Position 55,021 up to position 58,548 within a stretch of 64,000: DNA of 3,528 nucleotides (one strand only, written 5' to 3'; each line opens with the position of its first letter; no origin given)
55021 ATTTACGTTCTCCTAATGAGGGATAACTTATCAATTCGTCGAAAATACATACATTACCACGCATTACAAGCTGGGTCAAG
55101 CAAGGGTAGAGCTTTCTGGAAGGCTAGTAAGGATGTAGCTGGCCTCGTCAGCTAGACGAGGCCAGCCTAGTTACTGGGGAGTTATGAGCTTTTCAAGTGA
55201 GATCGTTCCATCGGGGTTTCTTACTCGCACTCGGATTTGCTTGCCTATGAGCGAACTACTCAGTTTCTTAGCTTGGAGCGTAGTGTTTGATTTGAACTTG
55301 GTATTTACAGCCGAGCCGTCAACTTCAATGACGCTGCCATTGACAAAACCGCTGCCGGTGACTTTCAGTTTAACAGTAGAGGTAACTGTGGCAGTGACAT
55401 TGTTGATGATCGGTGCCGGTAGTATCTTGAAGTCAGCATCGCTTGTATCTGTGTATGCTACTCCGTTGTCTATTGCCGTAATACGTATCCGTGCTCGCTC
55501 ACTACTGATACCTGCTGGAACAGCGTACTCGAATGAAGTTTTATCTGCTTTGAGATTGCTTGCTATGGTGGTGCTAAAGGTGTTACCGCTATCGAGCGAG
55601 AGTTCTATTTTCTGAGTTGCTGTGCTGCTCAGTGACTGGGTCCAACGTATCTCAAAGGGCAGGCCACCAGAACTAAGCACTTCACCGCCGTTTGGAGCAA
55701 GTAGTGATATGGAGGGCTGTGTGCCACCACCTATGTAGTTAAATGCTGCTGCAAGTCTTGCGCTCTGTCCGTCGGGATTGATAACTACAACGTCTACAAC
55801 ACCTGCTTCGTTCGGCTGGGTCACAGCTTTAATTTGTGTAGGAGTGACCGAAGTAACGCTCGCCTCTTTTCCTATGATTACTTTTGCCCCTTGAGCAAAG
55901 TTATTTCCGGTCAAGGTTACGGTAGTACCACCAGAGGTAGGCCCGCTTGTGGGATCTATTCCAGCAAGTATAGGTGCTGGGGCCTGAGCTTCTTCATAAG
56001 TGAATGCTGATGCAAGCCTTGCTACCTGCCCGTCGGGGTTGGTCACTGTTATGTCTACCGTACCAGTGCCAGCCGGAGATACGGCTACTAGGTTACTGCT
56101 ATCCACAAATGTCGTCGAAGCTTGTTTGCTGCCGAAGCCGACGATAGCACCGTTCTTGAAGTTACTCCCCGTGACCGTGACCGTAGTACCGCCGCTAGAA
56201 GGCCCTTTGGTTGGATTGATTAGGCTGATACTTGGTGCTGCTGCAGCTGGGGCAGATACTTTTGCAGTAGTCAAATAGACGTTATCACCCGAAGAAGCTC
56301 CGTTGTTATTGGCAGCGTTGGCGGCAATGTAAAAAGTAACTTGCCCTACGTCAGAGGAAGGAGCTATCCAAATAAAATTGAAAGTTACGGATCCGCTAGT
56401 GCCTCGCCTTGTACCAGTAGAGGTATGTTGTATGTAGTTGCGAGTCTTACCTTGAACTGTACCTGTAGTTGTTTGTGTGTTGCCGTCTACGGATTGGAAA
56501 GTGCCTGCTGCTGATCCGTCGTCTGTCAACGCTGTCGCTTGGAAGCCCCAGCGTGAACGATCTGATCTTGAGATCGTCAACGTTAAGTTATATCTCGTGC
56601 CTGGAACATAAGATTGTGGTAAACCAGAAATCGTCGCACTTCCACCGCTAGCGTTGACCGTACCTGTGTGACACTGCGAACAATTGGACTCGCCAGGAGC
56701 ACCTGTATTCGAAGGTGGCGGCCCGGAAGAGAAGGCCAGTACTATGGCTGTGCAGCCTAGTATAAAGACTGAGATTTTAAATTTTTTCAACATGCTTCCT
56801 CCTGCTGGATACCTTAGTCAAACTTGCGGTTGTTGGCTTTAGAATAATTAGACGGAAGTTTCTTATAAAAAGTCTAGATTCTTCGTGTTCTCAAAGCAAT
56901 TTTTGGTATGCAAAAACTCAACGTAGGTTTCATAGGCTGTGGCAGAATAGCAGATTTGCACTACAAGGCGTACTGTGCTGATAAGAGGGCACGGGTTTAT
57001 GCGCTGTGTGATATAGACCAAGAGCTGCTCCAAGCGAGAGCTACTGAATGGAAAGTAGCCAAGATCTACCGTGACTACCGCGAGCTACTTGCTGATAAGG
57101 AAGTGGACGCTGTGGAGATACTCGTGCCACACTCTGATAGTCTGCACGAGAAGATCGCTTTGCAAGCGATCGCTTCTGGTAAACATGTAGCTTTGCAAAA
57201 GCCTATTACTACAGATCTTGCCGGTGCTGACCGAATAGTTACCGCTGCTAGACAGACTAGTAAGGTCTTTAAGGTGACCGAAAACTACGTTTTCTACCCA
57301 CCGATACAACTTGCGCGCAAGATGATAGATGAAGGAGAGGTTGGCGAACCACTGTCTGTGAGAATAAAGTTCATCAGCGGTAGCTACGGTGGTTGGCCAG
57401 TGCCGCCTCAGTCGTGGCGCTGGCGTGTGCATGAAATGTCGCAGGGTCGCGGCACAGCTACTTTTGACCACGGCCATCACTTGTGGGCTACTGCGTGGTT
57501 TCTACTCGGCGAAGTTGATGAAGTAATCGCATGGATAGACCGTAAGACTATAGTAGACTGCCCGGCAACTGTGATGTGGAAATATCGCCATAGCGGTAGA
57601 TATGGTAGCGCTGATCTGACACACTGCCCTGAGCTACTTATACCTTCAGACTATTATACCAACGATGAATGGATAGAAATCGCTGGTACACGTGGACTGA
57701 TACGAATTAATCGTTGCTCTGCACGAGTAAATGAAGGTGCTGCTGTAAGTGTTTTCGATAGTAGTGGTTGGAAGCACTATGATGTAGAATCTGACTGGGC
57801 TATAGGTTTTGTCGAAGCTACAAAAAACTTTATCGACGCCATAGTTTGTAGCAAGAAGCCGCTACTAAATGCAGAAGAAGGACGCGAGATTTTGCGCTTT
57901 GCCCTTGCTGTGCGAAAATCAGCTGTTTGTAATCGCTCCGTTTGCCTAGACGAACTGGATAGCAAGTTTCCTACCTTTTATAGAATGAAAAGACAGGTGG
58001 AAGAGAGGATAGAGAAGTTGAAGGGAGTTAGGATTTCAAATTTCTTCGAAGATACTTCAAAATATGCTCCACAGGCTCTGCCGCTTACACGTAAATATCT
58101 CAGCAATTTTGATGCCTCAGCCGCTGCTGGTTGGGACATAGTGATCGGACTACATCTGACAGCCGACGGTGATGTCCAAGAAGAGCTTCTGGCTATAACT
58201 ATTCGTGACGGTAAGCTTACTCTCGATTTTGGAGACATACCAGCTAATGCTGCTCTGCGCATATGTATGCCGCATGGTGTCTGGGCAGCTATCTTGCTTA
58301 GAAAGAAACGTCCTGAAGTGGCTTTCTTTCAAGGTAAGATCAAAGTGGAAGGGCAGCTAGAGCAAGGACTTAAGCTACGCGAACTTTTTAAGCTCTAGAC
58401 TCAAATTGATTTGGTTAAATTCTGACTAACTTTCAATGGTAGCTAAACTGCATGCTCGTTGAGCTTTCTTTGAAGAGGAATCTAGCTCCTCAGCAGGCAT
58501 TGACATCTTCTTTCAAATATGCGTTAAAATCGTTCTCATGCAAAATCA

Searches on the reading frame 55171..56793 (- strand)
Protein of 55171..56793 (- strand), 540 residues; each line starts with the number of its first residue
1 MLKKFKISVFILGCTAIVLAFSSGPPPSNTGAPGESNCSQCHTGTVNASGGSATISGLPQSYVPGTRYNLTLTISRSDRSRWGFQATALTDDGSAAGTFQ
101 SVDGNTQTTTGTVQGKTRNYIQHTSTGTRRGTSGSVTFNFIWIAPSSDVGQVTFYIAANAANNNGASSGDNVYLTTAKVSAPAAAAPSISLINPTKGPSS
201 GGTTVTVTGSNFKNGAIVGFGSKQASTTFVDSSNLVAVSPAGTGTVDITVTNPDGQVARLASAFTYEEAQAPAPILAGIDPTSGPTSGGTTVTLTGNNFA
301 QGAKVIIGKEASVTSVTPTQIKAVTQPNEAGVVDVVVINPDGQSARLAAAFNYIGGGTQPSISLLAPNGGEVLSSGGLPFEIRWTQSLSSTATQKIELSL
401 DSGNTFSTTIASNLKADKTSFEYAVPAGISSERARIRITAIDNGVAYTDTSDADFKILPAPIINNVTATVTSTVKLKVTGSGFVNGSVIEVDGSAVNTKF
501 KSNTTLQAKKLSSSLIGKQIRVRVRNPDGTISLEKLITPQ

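Call 78: search_protein_families(library=pfam, proteins=[window:55171-56793:-], max_evalue=0.00001)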
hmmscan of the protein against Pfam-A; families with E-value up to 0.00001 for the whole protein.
window:55171-56793:- (540 aa): 1 family
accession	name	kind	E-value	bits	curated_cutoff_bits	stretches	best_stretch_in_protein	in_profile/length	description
PF01833.30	TIG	-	3.2e-28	98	20.9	2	187-266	1-84/84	IPT/TIG domain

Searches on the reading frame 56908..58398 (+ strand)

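Call 78: search_protein_families(library=pfam, proteins=[window:56908-58398:+], max_evalue=0.00001)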
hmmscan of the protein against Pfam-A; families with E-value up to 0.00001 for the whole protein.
window:56908-58398:+ (496 aa): 4 families
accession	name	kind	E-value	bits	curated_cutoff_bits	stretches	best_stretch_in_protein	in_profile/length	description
PF01408.29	GFO_IDH_MocA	-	1.1e-23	84.6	24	1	4-123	1-118/120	Oxidoreductase family, NAD-binding Rossmann fold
PF22725.1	GFO_IDH_MocA_C3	-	1.8e-12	47.8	27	1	134-265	2-123/124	GFO/IDH/MocA C-terminal domain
PF02894.22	GFO_IDH_MocA_C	-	1.9e-12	47.9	22.9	1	137-347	1-218/218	Oxidoreductase family, C-terminal alpha/beta domain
PF02036.22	SCP2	-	6.8e-07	30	21.3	1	409-495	19-101/101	SCP-2 sterol transfer family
